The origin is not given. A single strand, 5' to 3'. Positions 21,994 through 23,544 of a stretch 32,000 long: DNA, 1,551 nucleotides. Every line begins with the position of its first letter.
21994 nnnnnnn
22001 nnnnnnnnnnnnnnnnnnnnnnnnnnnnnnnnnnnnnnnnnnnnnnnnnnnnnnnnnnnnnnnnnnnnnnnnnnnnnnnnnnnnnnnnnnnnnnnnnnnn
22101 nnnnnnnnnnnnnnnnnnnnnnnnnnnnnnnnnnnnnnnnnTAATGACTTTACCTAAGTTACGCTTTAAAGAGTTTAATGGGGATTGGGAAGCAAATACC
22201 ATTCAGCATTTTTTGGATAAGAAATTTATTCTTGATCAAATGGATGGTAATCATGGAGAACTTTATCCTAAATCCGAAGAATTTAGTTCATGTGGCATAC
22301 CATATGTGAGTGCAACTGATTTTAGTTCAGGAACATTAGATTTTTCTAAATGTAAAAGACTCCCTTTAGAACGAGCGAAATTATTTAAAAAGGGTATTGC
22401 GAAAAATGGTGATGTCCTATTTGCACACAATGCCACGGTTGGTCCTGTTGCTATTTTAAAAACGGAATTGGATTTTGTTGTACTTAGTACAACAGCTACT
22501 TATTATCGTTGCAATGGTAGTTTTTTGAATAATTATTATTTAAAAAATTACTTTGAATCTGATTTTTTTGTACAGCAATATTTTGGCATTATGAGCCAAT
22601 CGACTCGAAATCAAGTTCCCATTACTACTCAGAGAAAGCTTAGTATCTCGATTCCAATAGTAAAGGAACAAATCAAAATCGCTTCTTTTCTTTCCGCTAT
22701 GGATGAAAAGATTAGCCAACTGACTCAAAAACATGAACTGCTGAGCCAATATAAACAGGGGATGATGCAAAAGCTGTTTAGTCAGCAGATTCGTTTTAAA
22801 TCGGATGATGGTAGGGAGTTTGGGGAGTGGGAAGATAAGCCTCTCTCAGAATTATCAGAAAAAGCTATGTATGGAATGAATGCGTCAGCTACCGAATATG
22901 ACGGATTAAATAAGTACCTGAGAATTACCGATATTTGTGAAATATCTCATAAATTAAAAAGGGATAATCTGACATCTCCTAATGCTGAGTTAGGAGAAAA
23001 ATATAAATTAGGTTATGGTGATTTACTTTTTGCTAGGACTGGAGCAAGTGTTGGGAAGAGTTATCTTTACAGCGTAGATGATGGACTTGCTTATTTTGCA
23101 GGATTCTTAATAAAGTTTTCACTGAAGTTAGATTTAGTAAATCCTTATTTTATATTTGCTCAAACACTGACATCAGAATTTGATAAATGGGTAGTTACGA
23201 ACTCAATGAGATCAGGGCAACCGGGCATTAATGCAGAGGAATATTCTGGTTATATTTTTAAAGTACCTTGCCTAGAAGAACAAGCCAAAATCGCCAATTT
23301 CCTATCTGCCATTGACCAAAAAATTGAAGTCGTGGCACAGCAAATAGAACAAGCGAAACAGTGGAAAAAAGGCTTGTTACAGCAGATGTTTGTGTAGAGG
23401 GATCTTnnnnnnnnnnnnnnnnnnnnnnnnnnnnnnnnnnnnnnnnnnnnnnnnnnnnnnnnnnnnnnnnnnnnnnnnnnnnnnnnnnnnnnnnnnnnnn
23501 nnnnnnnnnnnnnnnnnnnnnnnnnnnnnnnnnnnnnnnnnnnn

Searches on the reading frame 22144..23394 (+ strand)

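Call 36: search_protein_families(library=pfam, proteins=[window:22144-23394:+], max_evalue=0.001)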
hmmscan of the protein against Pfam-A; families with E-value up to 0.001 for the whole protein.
window:22144-23394:+ (417 aa): 1 family
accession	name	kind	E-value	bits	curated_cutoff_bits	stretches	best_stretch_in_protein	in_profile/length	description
PF01420.25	Methylase_S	-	4.4e-24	86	22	2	228-405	3-167/168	Type I restriction modification DNA specificity domain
